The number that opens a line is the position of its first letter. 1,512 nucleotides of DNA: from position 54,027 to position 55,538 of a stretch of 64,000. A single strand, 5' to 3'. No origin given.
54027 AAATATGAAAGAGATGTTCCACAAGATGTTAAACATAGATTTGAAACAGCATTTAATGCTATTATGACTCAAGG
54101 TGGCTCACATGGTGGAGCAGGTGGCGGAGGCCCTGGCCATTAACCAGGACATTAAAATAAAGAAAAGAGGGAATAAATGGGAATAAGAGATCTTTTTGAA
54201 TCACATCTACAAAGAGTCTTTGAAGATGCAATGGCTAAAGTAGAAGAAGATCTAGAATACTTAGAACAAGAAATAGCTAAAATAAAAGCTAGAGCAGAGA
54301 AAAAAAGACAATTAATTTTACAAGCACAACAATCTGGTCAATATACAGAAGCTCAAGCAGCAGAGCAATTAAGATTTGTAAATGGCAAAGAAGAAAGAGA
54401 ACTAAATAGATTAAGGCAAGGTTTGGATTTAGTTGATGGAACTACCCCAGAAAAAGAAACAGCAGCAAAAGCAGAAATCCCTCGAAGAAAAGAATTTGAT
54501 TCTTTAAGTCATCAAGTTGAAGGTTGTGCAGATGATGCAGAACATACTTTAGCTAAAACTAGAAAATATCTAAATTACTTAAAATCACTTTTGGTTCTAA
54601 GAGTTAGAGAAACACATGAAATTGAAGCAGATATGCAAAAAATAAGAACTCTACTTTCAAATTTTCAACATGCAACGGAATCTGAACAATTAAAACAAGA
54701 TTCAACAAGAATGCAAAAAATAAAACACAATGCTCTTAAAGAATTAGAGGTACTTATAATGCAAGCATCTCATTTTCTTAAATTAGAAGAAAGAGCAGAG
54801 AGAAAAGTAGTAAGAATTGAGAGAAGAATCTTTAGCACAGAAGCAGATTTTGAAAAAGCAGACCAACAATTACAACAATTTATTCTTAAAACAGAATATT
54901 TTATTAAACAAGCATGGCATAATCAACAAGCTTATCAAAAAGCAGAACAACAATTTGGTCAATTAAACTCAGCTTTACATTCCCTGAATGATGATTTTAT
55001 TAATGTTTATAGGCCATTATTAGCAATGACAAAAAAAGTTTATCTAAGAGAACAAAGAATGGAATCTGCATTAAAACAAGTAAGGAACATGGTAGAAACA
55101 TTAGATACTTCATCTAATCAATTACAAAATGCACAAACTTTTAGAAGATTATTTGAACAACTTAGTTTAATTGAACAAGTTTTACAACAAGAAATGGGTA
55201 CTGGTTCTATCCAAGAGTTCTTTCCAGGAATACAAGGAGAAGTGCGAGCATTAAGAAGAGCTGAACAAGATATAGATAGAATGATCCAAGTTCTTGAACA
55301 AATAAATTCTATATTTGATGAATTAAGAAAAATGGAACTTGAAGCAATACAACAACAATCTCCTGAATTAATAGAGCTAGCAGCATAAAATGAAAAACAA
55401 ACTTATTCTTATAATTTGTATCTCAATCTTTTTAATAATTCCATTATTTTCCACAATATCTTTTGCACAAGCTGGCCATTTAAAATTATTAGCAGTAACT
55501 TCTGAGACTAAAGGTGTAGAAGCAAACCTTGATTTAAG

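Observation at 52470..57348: Cell-envelope gene cluster: two polytopic membrane proteins with Gly/His tails, a long coiled-coil protein and an extracytoplasmic ATPase-less Lon (S16) protease domain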

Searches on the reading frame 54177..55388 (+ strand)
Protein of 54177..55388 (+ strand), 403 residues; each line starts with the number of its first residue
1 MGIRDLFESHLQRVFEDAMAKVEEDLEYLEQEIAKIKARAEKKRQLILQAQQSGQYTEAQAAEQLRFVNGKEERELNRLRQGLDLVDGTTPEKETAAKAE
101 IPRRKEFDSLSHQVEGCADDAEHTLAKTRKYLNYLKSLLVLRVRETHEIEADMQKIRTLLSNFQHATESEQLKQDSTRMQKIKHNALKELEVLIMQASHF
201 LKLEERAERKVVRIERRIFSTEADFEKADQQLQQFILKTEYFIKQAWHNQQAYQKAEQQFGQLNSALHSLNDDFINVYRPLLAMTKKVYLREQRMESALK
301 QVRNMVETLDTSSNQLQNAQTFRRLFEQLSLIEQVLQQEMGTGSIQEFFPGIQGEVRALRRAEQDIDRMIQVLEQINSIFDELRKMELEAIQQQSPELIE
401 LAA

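Call 3: search_protein_families(library=pfam, proteins=[window:54177-55388:+], max_evalue=0.1)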
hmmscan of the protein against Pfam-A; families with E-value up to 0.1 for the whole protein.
window:54177-55388:+ (403 aa): 1 family
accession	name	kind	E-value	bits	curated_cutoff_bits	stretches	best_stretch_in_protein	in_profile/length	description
PF05082.18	Rop-like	-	0.094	13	27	0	251-304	8-61/64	Rop-like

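Call 4: search_protein_families(library=ncbifam, proteins=[window:54177-55388:+], max_evalue=0.1)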
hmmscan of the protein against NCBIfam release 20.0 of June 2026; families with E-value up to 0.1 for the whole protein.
window:54177-55388:+ (403 aa): 3 families
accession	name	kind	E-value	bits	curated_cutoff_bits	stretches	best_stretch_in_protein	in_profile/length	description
TIGR02168.1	SMC_prok_B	equivalog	0.00095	17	567.35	1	142-393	691-943/1181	chromosome segregation protein SMC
NF004957.0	PRK06300.1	equivalog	0.015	14.5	356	1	211-292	69-148/299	enoyl-[acyl-carrier-protein] reductase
NF006878.0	PRK09375.1-2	equivalog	0.015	14.4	294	1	206-307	200-303/306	quinolinate synthase NadA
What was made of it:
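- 54177..55388 (+): ORF3: 403-aa Gln/Glu/Lys-rich protein with no signal peptide or TM segment, so predicted cytoplasmic. Its stop codon lies 1 nt before the ORF4 start codon. Only weak SMC-like or coiled-coil matches (call 4).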

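Call 26: find_homologous_proteins(query=window:54177-55388:+, max_evalue=0.001)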
Query window:54177-55388:+ (403 aa): 4 proteins with E <= 0.001 among 8000 candidates.
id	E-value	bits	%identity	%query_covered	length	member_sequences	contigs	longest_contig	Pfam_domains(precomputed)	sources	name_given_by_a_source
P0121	8.7e-247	836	100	100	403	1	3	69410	-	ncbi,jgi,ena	-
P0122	4.0e-211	719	87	100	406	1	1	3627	-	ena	-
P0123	7.8e-211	718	86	100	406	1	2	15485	-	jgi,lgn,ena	jgi:hypothetical protein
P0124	1.3e-199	681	82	100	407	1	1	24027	-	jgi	jgi:hypothetical protein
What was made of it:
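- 54177..55388 (+): Only 3 homologs (82-87% identity) among 5.8 billion proteins (call 26).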

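Call 90: search_protein_families(library=padloc, proteins=[window:54177-55388:+], max_evalue=0.01)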
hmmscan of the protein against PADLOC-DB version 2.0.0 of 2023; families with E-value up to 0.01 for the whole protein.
window:54177-55388:+ (403 aa): 0 families

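Call 91: search_protein_families(library=phrogs, proteins=[window:54177-55388:+], max_evalue=0.01)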
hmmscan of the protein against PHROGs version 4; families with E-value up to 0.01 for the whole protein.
window:54177-55388:+ (403 aa): 0 families
